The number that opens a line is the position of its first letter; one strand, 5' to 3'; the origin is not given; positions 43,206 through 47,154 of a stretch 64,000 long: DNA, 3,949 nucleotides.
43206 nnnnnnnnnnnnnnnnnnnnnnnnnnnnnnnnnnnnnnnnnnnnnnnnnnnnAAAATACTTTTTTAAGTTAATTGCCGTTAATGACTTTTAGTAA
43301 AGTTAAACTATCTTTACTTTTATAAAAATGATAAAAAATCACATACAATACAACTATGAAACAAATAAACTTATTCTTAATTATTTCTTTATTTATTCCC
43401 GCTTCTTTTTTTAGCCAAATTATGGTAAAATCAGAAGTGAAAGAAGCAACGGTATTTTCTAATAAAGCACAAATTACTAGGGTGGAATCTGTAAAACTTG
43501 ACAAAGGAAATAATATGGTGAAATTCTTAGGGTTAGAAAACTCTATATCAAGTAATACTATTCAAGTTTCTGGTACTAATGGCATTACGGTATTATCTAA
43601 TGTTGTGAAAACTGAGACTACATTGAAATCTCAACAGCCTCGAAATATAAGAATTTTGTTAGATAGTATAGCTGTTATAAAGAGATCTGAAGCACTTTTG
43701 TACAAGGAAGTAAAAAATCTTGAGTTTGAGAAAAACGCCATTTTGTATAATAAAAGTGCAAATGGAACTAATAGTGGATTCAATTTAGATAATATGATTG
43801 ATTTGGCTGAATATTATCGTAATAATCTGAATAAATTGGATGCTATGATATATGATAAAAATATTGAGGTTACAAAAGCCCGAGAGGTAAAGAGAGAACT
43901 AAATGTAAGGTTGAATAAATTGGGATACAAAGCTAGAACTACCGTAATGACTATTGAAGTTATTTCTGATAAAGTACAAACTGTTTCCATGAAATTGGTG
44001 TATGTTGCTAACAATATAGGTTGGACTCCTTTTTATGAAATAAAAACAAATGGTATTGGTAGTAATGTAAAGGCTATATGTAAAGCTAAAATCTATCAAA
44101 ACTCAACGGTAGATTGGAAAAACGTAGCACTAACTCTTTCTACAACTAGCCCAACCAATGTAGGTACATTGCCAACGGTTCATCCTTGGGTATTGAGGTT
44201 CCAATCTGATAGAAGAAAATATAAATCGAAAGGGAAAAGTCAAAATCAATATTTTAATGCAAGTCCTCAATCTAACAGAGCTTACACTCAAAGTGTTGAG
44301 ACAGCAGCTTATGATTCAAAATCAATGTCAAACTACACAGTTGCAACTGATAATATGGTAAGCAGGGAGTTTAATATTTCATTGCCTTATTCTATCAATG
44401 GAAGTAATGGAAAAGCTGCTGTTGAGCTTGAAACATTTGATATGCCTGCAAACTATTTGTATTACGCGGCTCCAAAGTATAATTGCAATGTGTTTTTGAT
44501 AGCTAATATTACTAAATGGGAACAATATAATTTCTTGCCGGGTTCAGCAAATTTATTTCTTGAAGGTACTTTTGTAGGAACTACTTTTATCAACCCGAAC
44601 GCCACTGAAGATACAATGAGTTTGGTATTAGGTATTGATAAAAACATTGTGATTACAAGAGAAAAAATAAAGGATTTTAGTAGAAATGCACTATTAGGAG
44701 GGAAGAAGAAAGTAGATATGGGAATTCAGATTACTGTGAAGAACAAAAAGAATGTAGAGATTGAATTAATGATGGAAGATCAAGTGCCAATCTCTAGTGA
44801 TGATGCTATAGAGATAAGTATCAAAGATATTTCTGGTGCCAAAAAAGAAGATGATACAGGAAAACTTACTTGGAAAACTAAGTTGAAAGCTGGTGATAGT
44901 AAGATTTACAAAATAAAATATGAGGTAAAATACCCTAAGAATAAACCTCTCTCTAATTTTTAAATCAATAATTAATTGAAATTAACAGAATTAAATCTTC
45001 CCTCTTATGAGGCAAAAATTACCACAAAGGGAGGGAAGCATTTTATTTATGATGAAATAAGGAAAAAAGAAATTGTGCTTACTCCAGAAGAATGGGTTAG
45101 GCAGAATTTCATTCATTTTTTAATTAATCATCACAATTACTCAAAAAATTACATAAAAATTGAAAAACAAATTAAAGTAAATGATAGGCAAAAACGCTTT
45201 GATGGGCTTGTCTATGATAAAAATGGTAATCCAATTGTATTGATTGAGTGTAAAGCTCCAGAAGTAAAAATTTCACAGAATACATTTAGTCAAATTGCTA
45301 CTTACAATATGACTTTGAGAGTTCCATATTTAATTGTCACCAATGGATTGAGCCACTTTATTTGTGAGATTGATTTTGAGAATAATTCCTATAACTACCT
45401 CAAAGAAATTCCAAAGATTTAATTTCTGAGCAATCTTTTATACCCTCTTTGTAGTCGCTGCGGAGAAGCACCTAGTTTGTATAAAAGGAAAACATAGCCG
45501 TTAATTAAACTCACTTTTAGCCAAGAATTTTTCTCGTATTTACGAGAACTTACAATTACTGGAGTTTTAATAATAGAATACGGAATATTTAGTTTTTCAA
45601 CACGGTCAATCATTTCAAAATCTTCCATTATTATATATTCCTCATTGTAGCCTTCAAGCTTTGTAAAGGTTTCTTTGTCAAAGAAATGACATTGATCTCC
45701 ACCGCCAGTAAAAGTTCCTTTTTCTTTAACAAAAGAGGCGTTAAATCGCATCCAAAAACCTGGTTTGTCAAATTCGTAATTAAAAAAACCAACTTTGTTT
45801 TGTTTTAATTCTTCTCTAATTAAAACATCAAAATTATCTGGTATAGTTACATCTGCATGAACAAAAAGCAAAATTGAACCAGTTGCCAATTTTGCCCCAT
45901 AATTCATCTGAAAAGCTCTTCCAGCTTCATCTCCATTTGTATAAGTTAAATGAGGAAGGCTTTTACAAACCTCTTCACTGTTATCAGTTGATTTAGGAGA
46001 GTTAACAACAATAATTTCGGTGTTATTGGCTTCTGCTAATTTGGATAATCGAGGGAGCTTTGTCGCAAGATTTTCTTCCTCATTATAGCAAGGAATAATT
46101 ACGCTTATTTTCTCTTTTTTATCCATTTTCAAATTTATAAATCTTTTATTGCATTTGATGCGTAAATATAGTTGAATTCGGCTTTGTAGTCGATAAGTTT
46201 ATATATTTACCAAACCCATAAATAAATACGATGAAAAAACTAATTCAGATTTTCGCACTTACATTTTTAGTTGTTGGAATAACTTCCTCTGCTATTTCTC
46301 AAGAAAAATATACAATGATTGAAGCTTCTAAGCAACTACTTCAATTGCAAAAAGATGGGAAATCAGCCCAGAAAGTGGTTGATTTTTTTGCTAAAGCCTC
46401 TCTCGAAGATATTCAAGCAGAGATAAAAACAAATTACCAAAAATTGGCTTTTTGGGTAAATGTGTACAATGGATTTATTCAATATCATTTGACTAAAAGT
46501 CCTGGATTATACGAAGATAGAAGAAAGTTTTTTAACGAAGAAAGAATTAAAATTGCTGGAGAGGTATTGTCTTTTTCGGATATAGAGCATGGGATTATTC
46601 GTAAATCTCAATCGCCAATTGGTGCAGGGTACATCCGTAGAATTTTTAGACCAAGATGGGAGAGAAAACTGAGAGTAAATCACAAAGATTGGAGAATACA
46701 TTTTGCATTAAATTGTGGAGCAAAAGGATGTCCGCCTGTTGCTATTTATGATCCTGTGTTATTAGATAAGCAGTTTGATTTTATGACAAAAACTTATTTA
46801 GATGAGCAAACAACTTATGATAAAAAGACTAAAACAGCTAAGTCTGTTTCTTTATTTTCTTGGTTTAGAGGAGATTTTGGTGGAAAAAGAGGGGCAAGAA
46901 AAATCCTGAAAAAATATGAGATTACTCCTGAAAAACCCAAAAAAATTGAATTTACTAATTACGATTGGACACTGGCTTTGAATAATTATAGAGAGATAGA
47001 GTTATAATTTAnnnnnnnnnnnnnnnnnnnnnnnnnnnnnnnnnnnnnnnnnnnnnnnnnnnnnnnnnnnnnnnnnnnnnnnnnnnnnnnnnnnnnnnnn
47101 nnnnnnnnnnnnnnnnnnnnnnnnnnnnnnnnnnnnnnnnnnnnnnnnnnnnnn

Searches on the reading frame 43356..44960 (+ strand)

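Call 16: search_protein_families(library=pfam, proteins=[window:43356-44960:+], max_evalue=0.001)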
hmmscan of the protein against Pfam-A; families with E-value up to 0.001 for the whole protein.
window:43356-44960:+ (535 aa): 2 families
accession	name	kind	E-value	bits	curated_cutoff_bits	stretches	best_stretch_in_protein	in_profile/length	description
PF13598.12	DUF4139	-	1.2e-46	159.4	31.8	1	213-528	2-205/205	Domain of unknown function (DUF4139)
PF13600.11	DUF4140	-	4.7e-13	49.8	27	1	31-124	1-93/98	N-terminal domain of unknown function (DUF4140)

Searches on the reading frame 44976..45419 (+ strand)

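Call 16: search_protein_families(library=pfam, proteins=[window:44976-45419:+], max_evalue=0.001)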
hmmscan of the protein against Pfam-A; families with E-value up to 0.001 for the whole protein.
window:44976-45419:+ (148 aa): 2 families
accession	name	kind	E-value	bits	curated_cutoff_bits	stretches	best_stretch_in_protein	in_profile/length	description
PF13588.12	HSDR_N_2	-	1.6e-41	141.3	25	1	37-146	1-110/110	Type I restriction enzyme R protein N terminus (HSDR_N)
PF04313.20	HSDR_N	-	2.2e-08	34.7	25.1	1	47-130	99-190/198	Type I restriction enzyme R protein N terminus (HSDR_N)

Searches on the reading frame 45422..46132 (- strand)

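Call 16: search_protein_families(library=pfam, proteins=[window:45422-46132:-], max_evalue=0.001)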
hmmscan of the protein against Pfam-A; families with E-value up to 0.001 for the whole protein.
window:45422-46132:- (237 aa): 3 families
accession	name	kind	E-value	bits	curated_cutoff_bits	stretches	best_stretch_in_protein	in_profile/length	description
PF00535.33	Glycos_transf_2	-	2.4e-17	63.8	23.3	1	10-129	1-127/168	Glycosyl transferase family 2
PF10111.15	Glyco_tranf_2_2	-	1.4e-07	31.7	27.3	1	10-106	1-104/276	Glycosyltransferase like family 2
PF13641.12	Glyco_tranf_2_3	-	0.00021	21.8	27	1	9-101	3-103/230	Glycosyltransferase like family 2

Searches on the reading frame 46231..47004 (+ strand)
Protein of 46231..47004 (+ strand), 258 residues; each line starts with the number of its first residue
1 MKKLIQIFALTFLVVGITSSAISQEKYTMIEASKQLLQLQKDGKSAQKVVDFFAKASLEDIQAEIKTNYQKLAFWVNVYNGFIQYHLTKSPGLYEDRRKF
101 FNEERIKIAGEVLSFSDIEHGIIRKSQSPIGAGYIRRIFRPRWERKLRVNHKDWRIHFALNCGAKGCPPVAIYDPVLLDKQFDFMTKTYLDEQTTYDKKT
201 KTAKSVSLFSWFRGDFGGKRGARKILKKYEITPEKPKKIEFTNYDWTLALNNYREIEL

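Call 16: search_protein_families(library=pfam, proteins=[window:46231-47004:+], max_evalue=0.001)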
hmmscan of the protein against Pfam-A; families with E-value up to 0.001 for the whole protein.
window:46231-47004:+ (258 aa): 1 family
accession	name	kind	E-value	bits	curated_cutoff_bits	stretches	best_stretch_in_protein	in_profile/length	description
PF04784.19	DUF547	-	1.7e-27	96.3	27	1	68-190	6-125/125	Protein of unknown function, DUF547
